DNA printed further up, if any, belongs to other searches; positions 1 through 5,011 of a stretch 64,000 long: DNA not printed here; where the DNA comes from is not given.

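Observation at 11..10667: Two gingipain-family C25 peptidases followed directly by a PPAD-type peptidylarginine deiminase, all T9SS cargo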

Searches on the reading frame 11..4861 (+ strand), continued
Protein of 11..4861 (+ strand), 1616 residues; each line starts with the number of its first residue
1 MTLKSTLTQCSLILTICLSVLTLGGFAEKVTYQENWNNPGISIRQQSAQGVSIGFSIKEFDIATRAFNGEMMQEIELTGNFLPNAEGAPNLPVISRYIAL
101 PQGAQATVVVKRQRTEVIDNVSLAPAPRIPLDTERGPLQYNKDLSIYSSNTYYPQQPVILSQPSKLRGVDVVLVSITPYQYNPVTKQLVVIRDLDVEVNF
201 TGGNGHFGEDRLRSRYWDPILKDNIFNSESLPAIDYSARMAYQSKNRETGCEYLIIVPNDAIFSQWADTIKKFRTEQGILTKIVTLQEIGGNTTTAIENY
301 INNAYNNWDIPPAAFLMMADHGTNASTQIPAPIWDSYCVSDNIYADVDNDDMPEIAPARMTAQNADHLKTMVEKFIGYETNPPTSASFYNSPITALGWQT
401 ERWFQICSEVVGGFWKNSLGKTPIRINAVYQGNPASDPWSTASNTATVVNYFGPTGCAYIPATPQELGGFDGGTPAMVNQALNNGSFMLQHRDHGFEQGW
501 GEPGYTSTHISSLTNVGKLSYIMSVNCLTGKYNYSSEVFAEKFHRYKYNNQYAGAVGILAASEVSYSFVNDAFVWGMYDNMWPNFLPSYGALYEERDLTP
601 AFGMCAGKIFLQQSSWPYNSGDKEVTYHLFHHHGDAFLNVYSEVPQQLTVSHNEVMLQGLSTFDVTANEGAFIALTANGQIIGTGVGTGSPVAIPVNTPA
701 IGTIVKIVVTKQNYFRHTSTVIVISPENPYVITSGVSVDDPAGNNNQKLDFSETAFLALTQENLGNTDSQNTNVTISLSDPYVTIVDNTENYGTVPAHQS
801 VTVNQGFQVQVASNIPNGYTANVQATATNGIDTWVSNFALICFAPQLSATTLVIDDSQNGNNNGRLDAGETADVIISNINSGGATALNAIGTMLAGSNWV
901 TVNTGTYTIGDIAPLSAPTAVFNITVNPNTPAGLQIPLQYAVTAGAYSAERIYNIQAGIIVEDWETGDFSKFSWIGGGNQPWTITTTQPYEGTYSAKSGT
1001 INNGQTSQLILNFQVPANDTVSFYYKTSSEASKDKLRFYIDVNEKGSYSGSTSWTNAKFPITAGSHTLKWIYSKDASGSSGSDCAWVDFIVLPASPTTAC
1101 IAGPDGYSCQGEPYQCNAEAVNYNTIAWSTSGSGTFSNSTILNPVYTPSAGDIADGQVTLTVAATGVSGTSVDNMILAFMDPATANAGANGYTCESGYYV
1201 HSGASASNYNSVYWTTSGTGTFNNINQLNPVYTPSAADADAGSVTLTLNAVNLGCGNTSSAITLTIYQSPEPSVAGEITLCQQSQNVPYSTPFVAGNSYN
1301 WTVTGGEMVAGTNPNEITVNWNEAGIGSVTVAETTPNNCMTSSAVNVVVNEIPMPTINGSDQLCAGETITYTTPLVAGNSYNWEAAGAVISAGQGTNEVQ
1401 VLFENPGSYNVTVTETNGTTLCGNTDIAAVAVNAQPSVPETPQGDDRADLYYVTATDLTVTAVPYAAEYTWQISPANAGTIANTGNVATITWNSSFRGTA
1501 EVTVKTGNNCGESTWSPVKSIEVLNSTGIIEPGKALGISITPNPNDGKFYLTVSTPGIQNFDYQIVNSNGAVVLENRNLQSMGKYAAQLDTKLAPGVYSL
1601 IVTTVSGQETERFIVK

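Call 45: search_protein_families(library=ncbifam, proteins=[L085:1-2244:+, L085:6193-9633:+], max_evalue=0.00001)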
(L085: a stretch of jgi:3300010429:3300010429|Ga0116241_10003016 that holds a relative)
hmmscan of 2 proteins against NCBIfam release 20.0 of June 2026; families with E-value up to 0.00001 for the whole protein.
L085:1-2244:+ (747 aa): 0 families

L085:6193-9633:+ (1146 aa): 5 families
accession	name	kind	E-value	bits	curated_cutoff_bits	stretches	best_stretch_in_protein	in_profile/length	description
NF033707.1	T9SS_sortase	equivalog_domain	2.5e-18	65.2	420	1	198-600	348-738/1095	type IX secretion system sortase PorU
NF038112.1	myxo_dep_M36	subfamily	2.2e-09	35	1500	0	698-790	866-960/1604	myxosortase-dependent M36 family metallopeptidase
NF038113.1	T9SSA_dep_M36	equivalog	1.3e-08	33.5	885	1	1050-1146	773-869/869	T9SS-dependent M36 family metallopeptidase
TIGR04183.1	Por_Secre_tail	domain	3.1e-07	30.3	23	1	1072-1145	1-71/72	T9SS type A sorting domain-containing protein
TIGR03900.1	prc_long_Delta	hypoth_equivalog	3.4e-06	25.3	660.95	0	677-739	651-714/973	MXAN_5808 family serine peptidase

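Call 63: search_solved_structures(query=L085:1-2244:+, max_evalue=0.00001, show_alignments=1)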
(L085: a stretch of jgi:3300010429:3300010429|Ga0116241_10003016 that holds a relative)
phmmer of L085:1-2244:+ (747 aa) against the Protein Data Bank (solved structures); distinct sequences matched with E-value up to 0.00001: 52.
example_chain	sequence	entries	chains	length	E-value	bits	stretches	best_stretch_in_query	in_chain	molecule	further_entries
1h8l_A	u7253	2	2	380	9.3e-31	110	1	83-408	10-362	CARBOXYPEPTIDASE GP180 RESIDUES 503-882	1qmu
9j6z_A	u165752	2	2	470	1.8e-28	102.4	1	133-428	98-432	Carboxypeptidase D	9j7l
3mn8_A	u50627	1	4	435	2.4e-28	102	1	75-431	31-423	LP15968p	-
3prt_A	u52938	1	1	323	5.3e-26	94.2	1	81-318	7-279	Carboxypeptidase T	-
4iav_A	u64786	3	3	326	7.1e-26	93.8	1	81-318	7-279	Carboxypeptidase T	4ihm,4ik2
6f79_A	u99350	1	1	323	8.6e-26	93.5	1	81-317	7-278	Carboxypeptidase T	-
1obr_A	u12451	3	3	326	1.3e-25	92.9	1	81-318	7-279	CARBOXYPEPTIDASE T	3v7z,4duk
3qnv_A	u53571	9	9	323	1.5e-25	92.8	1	81-317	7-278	Carboxypeptidase T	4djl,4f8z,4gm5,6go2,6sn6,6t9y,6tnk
7aqp_A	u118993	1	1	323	5.5e-25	90.9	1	81-317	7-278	Carboxypeptidase T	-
8qvo_A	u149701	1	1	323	5.7e-25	90.8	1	81-317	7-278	Carboxypeptidase T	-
3v38_A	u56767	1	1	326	6.3e-25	90.7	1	81-318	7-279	Carboxypeptidase T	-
6f6q_A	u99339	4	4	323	6.3e-25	90.7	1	81-317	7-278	Carboxypeptidase T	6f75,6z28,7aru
2nsm_A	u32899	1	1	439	2.5e-22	82.1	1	98-425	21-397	Carboxypeptidase N catalytic chain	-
1uwy_A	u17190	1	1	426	1.4e-17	66.4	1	94-411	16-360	CARBOXYPEPTIDASE M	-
1arm_A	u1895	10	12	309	3.9e-16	61.6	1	83-308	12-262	HG-CARBOXYPEPTIDASE A=ALPHA= (COX) | PROTEIN (CARBOXYPEPTIDASE A) | CARBOXYPEPTIDASE A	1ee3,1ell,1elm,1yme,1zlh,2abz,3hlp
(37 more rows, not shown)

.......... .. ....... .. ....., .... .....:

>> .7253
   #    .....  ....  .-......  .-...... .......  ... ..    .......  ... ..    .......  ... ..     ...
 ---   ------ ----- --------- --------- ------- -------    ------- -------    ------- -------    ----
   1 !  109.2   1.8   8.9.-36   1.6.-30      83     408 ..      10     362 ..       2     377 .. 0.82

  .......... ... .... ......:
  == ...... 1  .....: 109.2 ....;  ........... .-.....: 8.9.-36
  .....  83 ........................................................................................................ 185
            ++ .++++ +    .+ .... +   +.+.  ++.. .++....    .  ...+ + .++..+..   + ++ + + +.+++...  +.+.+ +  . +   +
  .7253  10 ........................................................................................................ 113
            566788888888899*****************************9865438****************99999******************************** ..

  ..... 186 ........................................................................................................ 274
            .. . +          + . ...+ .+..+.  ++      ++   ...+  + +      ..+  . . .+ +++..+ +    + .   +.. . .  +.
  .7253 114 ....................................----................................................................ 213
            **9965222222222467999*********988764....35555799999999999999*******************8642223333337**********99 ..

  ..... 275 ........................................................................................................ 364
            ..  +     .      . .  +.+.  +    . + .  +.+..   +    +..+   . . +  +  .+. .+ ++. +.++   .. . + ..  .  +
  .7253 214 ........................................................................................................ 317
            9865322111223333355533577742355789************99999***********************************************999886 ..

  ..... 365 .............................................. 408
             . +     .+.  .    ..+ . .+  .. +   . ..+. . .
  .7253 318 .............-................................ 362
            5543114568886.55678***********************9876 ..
